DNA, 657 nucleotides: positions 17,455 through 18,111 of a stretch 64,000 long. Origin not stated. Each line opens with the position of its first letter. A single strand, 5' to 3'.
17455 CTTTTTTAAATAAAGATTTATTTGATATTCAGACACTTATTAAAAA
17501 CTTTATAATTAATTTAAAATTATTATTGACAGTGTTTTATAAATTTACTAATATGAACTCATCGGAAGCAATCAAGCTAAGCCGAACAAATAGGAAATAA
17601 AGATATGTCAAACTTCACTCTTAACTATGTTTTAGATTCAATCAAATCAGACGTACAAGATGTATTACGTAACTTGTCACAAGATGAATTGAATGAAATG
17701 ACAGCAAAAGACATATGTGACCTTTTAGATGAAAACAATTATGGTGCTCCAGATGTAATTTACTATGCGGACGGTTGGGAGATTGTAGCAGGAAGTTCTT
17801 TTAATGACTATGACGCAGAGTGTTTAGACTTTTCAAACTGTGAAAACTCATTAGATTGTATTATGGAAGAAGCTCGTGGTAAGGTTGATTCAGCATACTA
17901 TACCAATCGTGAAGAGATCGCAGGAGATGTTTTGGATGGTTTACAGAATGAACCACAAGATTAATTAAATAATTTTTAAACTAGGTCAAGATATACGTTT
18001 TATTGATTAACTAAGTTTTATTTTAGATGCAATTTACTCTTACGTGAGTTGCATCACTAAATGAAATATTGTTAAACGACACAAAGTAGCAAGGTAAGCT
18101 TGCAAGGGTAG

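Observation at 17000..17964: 600-bp noncoding region, strong promoter, and a 119-aa hyper-acidic protein (candidate Ocr/ArdA-like DNA mimic)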

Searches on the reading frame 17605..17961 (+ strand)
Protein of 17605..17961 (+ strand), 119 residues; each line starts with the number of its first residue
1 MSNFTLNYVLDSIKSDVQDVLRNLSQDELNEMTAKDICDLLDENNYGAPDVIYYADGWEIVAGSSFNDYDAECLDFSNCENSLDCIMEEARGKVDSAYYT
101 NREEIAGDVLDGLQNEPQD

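Call 4: search_protein_families(library=pfam, proteins=[window:17605-17961:+], max_evalue=1)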
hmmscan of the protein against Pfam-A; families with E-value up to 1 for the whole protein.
window:17605-17961:+ (119 aa): 0 families

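Call 5: search_protein_families(library=phrogs, proteins=[window:17605-17961:+], max_evalue=0.1)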
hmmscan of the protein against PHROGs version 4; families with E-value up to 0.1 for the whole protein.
window:17605-17961:+ (119 aa): 2 families
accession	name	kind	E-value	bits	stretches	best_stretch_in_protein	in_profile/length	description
phrog_22351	-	unknown function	2.4e-14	54.7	1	6-112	4-119/189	-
phrog_13293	-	unknown function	0.068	14.6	0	8-45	25-62/98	-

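Call 6: search_dna_similar(query=window:17605-17961:+, collection=phages, mode=protein, max_rows=40, max_evalue=0.001)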
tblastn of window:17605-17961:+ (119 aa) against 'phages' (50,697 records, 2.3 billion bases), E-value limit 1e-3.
Records with a match: 33; places in all: 34; records where one place covers at least 80% of the query: 19.
Best place of each record, by identity: 60-80% 1; <60% 32.
By first word of the organism name: Proteus 19; Salmonella 4; Escherichia 2; Providencia 2; Acinetobacter 1; Pseudomonas 1; Listeria 1; Staphylococcus 1; Enterococcus 1; Hafnia 1.
By host as written in the record: Proteus mirabilis 13; Salmonella enterica subsp. enterica serovar Typhimurium 4; Proteus mirabillis 3; Proteus mirabilis CriePir89 2; enterotoxigenic Escherichia coli 2; Providencia stuartii 2; Acinetobacter baumannii NIPH601 1; Pseudomonas aeruginosa 1; and 5 more.
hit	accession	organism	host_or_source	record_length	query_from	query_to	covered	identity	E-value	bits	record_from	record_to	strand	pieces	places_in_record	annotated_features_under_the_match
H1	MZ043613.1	Acinetobacter phage TaPaz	Acinetobacter baumannii NIPH601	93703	1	99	83%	67.7%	2e-37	138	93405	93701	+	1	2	none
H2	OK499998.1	Proteus phage vB_PmiS_DanisaurMW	Proteus mirabillis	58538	4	114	93%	31.0%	4e-7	52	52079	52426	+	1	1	hypothetical protein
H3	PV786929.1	Proteus phage pPM01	Proteus mirabilis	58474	4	114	93%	31.0%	4e-7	52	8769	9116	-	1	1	none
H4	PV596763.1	Pseudomonas phage E21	Pseudomonas aeruginosa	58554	4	114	93%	31.0%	4e-7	52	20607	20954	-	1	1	none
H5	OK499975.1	Proteus phage vB_PmiS_Jing313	Proteus mirabilis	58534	4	114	93%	31.0%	5e-7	52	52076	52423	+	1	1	hypothetical protein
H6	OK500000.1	Proteus phage vB_PmiS_DoubleBarrel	Proteus mirabiliis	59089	4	114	93%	31.0%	5e-7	52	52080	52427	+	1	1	hypothetical protein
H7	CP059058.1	Proteus phage ASh-2020a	Proteus mirabilis CriePir89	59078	4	114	93%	31.0%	5e-7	52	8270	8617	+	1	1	record has no annotation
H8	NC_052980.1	Proteus phage ASh-2020a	Proteus mirabilis CriePir89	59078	4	114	93%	31.0%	5e-7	52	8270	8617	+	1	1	hypothetical protein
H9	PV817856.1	Proteus phage P-07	Proteus mirabilis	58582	4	114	93%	31.0%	7e-7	52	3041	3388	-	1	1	hypothetical protein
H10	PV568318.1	Proteus phage PLY284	Proteus mirabilis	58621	4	114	93%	31.0%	7e-7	52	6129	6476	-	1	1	hypothetical protein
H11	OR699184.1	Salmonella phage SD-11_S17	Salmonella enterica subsp. enterica ...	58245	4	105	86%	33.6%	5e-7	52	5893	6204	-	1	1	hypothetical protein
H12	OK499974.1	Proteus phage vB_PmiS_Inception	Proteus mirabillis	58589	4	107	87%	32.1%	1e-6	51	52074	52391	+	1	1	hypothetical protein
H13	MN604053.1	Escherichia phage E21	enterotoxigenic Escherichia coli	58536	4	105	86%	32.7%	2e-6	50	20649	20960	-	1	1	hypothetical protein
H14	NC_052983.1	Escherichia phage E21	enterotoxigenic Escherichia coli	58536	4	105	86%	32.7%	2e-6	50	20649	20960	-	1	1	hypothetical protein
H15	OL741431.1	Proteus phage Isf-Pm1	Proteus mirabilis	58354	4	105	86%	32.7%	2e-6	50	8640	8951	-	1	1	hypothetical protein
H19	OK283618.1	Listeria phage LPML1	Listeria monocytogenes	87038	11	111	85%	31.7%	5e-4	44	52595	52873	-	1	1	hypothetical protein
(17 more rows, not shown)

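Call 16: find_homologous_proteins(query=window:17605-17961:+, max_evalue=0.001)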
Query window:17605-17961:+ (119 aa): 394 proteins with E <= 0.001 among 396 candidates; the best 120 are listed.
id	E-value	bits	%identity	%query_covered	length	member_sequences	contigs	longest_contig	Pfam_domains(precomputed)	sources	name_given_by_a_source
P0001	2.3e-63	230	87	100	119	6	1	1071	-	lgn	-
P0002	1.3e-61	224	86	99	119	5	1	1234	-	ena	-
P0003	3.3e-61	223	87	100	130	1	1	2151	-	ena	-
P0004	6.7e-61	222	86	99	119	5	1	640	-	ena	-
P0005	7.5e-61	221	87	100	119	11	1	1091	-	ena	-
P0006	2.1e-60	220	86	99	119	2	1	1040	-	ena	-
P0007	2.9e-60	220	86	99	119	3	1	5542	-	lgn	-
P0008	9.1e-60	218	87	100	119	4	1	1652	-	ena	-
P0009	1.3e-59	217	87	100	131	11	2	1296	-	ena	-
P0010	1.5e-59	217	85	100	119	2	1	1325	-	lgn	-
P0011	1.8e-59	217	87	100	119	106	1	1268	-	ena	-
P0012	3.4e-59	216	84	100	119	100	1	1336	-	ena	-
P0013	5.9e-59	215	85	100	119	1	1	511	-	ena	-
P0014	1.3e-58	214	85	100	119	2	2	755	-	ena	-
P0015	1.3e-58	214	84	99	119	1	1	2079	-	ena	-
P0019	3.4e-58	213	84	99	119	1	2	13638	-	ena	-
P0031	1.9e-57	210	82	100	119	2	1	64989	-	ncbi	-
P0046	6.0e-56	206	83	100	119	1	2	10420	-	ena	-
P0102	1.0e-51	192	75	100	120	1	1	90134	-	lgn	-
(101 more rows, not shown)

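Call 21: find_encoding_contigs(protein=P0102, flank=6000, max_places=3)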
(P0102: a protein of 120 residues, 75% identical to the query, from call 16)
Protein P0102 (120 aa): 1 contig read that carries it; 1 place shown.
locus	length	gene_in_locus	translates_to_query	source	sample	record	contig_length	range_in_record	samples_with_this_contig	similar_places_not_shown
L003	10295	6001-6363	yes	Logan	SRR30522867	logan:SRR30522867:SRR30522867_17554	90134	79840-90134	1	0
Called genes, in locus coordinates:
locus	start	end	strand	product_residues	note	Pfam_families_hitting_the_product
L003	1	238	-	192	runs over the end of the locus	-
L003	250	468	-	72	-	-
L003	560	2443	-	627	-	-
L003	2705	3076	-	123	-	-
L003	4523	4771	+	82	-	-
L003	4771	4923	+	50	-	-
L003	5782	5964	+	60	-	-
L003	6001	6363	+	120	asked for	-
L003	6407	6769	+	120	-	-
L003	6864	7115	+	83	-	-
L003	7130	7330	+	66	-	-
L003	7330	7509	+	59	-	-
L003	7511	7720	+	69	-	-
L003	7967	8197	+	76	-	-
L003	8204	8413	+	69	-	-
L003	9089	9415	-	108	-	-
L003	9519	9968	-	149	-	-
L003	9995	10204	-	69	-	-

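Call 22: find_encoding_contigs(protein=P0031, flank=6000, max_places=3)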
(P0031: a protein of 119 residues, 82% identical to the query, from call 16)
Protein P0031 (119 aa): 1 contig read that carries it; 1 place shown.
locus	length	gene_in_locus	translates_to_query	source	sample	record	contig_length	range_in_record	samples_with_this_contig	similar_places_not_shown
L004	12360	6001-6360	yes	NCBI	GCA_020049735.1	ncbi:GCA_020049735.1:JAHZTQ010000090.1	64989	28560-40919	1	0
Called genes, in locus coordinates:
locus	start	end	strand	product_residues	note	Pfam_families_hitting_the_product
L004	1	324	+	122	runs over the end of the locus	-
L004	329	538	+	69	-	-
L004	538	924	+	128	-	-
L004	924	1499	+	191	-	-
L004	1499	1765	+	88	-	-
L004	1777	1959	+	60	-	-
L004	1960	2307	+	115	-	-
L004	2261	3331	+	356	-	-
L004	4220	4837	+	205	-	-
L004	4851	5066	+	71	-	-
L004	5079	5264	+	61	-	-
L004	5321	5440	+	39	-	-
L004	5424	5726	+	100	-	-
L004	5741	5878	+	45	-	-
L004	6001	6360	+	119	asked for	-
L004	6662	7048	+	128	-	-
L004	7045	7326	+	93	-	-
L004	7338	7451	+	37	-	-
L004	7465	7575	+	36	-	-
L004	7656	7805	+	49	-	-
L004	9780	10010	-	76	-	-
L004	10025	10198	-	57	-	-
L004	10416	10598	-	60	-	PF08719:NADAR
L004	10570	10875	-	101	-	-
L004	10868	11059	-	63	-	-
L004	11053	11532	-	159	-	PF13328:HD_4 (weak)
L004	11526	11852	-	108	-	-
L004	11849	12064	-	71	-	-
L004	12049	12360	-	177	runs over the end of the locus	-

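Call 23: find_related_loci(query=window:17605-17961:+, collection=viral_contigs, flank=4000)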
Query window:17605-17961:+ (119 aa) in viral_contigs; peptide patterns used: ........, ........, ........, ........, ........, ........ (x = any residue, [..] = any of these).
4 stretches matched a pattern, but none encodes a relative of the query by tblastn (E <= 1e-3).

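Call 26: find_encoding_contigs(protein=P0019, flank=5000, max_places=3)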
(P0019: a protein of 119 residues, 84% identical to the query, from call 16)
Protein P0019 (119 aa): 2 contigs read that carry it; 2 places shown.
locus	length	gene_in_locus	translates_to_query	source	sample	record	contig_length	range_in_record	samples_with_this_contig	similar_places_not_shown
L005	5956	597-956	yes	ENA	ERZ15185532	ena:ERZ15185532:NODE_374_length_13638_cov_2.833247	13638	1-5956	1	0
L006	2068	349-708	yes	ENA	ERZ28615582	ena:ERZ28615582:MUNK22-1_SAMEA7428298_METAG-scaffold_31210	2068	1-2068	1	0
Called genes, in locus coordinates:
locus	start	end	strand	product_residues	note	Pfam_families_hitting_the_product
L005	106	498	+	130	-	-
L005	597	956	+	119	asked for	-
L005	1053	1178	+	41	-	-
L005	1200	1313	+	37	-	-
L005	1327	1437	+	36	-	-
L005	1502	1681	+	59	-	-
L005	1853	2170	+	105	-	-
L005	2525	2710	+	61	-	-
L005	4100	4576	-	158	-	-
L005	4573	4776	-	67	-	PF23858:DUF7220 (weak)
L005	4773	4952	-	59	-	-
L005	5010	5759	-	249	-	-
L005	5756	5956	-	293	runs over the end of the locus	PF01068:DNA_ligase_A_M, PF14743:DNA_ligase_OB_2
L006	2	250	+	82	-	?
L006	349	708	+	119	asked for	-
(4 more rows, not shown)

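Call 28: search_protein_representatives(protein=window:17605-17961:+)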
Query: 119 residues. Proteins with E-value up to 0.001 (for the whole library): 45; up to 1e-10: 13; up to 1e-30: 2. The best 45 are listed.
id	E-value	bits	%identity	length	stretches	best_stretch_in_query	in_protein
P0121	3.9e-39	149.7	60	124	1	1-116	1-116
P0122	4.9e-32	126.9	65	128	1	29-117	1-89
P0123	1.8e-25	105.7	52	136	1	5-107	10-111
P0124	1.4e-17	80.3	49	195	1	5-108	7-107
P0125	3.1e-17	79.1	41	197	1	1-101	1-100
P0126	1.1e-16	77.4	71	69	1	1-56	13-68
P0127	7.1e-16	74.7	39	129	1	8-111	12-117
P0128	1.6e-14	70.4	69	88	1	66-119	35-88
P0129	2.6e-14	69.7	44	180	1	20-109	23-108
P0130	8.0e-13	64.9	51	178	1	33-107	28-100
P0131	9.2e-13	64.7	39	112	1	13-112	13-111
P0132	3.3e-12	62.9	45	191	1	32-106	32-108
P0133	2.8e-11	59.9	71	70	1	1-45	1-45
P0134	1.8e-09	54.1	88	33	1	87-119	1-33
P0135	4.1e-09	52.9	34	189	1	1-108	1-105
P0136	4.4e-09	52.8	32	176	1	27-114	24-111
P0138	1.1e-08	51.6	33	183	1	3-111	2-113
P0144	2.7e-07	47.1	28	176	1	2-113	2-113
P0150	8.7e-06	42.2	45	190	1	36-104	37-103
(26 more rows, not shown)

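Call 31: search_protein_families(library=pfam, alignment_id=A3, max_evalue=0.1)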
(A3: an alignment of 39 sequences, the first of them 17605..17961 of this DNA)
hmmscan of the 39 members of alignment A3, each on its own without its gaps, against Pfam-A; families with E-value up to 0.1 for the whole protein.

A. member 1, window:17605-17961:+ (119 aa): 0 families

B. families by the number of members that match (of 39 scanned): 22 families
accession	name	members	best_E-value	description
PF22610.1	CovS-like_HAMP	1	0.0003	Histidine kinase, HAMP domain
PF01949.23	Endo_dU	1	0.011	Endonuclease dU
PF17452.7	YnfE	1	0.018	Uncharacterized YnfE-like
PF17528.7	HdcB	1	0.019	Histidine decarboxylase maturation protein HdcB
PF23191.1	WH_MCM3_C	1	0.025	MCM3-like, winged helix domain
PF01221.23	Dynein_light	1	0.038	Dynein light chain type 1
PF11638.13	DnaA_N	1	0.041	DnaA N-terminal domain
PF13413.12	HTH_25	1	0.042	Helix-turn-helix domain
PF24372.1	DUF7528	1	0.048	Family of unknown function (DUF7528)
PF17035.10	BET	1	0.049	Bromodomain extra-terminal - transcription regulation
PF05178.17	Kri1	1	0.053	KRI1-like family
PF00936.24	BMC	1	0.062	BMC domain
PF25734.1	RelB_like_antitoxin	1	0.063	Putative antitoxin family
PF19535.4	DUF6060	1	0.068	Family of unknown function (DUF6060)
PF03089.20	RAG2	1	0.077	Recombination activating protein 2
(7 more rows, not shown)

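Call 32: search_solved_structures(query=A3, max_evalue=10)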
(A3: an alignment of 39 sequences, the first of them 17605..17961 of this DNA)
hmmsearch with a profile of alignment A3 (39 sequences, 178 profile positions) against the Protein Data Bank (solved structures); distinct sequences matched with E-value up to 10: 5.
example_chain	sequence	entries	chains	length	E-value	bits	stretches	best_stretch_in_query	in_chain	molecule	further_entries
4ot1_A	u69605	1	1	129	0.084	16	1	77-107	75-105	Envelope glycoprotein B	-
8fjg_A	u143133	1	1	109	0.14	15.3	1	63-122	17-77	H12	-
7uw9_H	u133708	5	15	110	0.38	13.9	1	86-170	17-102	V-type proton ATPase subunit G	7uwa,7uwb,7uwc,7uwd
1s7z_A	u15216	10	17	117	5.7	10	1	1-64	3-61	Gene 0.3 protein | Overcome classical restriction gp0.3 | Protein Ocr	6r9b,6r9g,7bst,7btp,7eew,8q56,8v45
7sq5_A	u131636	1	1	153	8.9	9.4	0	9-45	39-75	Designed trefoil knot protein, variant 3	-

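Call 39: predict_structure(alignment_id=A3)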
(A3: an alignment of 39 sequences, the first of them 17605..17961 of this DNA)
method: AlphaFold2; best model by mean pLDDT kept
length: 119 residues; sequences in the alignment: 39
mean_pLDDT: 94.0   pTM: 0.83
mean pLDDT of the five models: 94.0, 93.5, 92.6, 92.6, 90.8
residues with pLDDT >= 90: 107; 70-90: 9; 50-70: 3; < 50: 0
segments of 3 or more residues with pLDDT < 50: none
pLDDT, mean of each block of 10 residues (from residue 1): 86 97 94 97 96 95 93 93 97 97 97 86
secondary structure, 60 per line:
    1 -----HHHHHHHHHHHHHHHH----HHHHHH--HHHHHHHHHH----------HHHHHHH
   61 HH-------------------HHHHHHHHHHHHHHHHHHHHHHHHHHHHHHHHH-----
elements in order: H6-21 H26-31 H34-43 H54-62 H82-114

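Call 54: fold_search(model_id=the predicted structure, library=viral)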
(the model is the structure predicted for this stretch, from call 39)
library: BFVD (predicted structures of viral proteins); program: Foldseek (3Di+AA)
matches with E <= 10: 110; with E <= 0.001: 1
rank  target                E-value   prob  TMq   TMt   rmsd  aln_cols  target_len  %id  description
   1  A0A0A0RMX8            5.3e-04  1.00  0.70  0.49   3.9       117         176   22  (no name in the UniProt tables at hand)
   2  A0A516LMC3            8.3e-02  0.87  0.40  0.41   8.3       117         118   11  (no name in the UniProt tables at hand)
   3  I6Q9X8                2.3e-01  0.91  0.47  0.29   6.2       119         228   17  Protein 0.3 [Yersinia phage YpP-Y]
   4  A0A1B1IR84            3.0e-01  0.87  0.40  0.45   7.2       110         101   14  (no name in the UniProt tables at hand)
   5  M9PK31                3.7e-01  0.84  0.48  0.43   5.3       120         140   16  (no name in the UniProt tables at hand)
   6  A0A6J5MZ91            5.9e-01  0.57  0.48  0.36   7.9       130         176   16  Uncharacterized protein [uncultured Caudovirales phage]
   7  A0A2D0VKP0            8.5e-01  0.66  0.49  0.53   5.7       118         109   15  Uncharacterized protein [Proteus phage PM 116]
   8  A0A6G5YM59            8.5e-01  0.44  0.43  0.40   6.8       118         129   14  (no name in the UniProt tables at hand)
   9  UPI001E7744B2         8.5e-01  0.44  0.42  0.35   6.1       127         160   15  (no name look-up for this kind of identifier)
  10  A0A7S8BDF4            9.0e-01  0.08  0.19  0.11  14.4       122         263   20  Fused protein of histone H3 and histone H4 [Medusavirus stheno T3]
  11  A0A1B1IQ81            1.1e+00  0.11  0.25  0.26  14.8       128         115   18  (no name in the UniProt tables at hand)
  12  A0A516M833            1.2e+00  0.11  0.25  0.24   8.2       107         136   16  (no name in the UniProt tables at hand)
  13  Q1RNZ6                1.9e+00  0.35  0.40  0.38   7.1       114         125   12  B602L protein (Fragment) [African swine fever virus]
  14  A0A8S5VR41            2.2e+00  0.20  0.42  0.37   6.5       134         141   16  (no name in the UniProt tables at hand)
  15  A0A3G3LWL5            2.6e+00  0.06  0.25  0.18  13.7       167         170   14  Uncharacterized protein [Corynebacterium phage Kimchi1738]
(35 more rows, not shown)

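Call 58: find_encoding_contigs(protein=P0007, flank=5000, max_places=3)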
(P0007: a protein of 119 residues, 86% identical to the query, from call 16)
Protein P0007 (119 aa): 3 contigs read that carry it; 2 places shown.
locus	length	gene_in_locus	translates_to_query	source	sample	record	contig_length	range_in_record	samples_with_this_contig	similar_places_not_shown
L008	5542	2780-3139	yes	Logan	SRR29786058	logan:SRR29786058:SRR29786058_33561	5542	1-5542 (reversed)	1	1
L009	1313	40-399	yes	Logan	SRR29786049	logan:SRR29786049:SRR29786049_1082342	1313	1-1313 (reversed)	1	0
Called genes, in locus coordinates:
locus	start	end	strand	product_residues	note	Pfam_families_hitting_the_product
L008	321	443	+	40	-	-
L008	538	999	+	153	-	-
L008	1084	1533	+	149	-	-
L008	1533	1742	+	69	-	-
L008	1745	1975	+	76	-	-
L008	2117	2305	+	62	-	-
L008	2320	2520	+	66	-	-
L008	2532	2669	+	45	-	-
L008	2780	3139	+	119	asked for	-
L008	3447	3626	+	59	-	-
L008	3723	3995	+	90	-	-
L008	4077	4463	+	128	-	-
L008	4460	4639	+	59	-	-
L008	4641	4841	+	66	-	-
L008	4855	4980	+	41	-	-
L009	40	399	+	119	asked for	-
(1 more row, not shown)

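Call 59: find_encoding_contigs(protein=P0046, flank=6000, max_places=3)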
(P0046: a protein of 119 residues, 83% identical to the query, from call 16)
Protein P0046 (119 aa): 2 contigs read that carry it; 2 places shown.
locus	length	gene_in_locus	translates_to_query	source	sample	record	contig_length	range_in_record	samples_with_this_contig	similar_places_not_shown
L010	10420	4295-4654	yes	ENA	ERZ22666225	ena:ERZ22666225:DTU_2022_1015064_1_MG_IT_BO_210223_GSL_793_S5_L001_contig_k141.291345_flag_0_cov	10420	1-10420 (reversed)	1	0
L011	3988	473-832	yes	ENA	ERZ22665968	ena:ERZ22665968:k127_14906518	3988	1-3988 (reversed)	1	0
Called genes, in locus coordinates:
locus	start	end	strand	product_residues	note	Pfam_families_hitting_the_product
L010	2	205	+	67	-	?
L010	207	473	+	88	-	-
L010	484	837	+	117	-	-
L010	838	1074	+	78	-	-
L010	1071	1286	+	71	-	-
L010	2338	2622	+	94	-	-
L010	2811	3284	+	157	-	-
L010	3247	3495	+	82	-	-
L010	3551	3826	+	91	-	-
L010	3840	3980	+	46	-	-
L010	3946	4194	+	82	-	-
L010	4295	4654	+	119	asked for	-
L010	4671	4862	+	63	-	-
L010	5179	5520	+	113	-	-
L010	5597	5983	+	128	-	-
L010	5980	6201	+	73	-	-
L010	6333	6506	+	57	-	-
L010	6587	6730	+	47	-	-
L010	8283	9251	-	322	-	-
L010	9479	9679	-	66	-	-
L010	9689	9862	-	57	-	-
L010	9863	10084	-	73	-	-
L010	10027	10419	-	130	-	?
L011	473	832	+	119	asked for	-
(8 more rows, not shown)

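Call 69: get_annotated_region(hit=H8, flank=4000)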
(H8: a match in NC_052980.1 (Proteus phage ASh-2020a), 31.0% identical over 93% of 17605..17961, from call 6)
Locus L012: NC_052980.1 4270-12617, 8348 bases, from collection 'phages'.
description: Proteus phage ASh-2020a, complete genome.
organism: Proteus phage ASh-2020a (NCBI taxid 2753656)
taxonomy: Viruses; Duplodnaviria; Heunggongvirae; Uroviricota; Caudoviricetes; Casjensviridae; Lavrentievavirus
host: Proteus mirabilis CriePir89; source: -; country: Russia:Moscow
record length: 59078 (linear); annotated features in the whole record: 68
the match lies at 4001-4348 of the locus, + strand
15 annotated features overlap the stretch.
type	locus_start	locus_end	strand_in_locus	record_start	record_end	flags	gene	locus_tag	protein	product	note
CDS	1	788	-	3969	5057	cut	-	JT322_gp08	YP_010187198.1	exonuclease recombination-associated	-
CDS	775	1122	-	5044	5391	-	-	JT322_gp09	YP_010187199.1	hypothetical protein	-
CDS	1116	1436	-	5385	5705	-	-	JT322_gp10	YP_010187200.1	hypothetical protein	-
CDS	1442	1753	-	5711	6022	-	-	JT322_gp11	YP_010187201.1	hypothetical protein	-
CDS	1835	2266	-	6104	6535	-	-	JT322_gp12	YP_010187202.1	hypothetical protein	-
CDS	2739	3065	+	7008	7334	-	-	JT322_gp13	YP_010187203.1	hypothetical protein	-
CDS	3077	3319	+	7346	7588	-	-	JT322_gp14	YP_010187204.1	hypothetical protein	-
CDS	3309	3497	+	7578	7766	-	-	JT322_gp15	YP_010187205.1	tail protein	-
CDS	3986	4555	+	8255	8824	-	-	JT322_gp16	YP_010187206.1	hypothetical protein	-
CDS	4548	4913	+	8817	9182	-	-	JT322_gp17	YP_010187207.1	hypothetical protein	-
CDS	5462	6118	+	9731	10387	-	-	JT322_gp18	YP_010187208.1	hypothetical protein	-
CDS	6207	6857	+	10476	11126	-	-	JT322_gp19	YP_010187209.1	Mom-like DNA modification protein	-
CDS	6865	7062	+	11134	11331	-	-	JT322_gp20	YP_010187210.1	hypothetical protein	-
CDS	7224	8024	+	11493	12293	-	-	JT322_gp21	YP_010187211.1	hypothetical protein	-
CDS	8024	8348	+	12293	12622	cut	-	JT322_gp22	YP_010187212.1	hypothetical protein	-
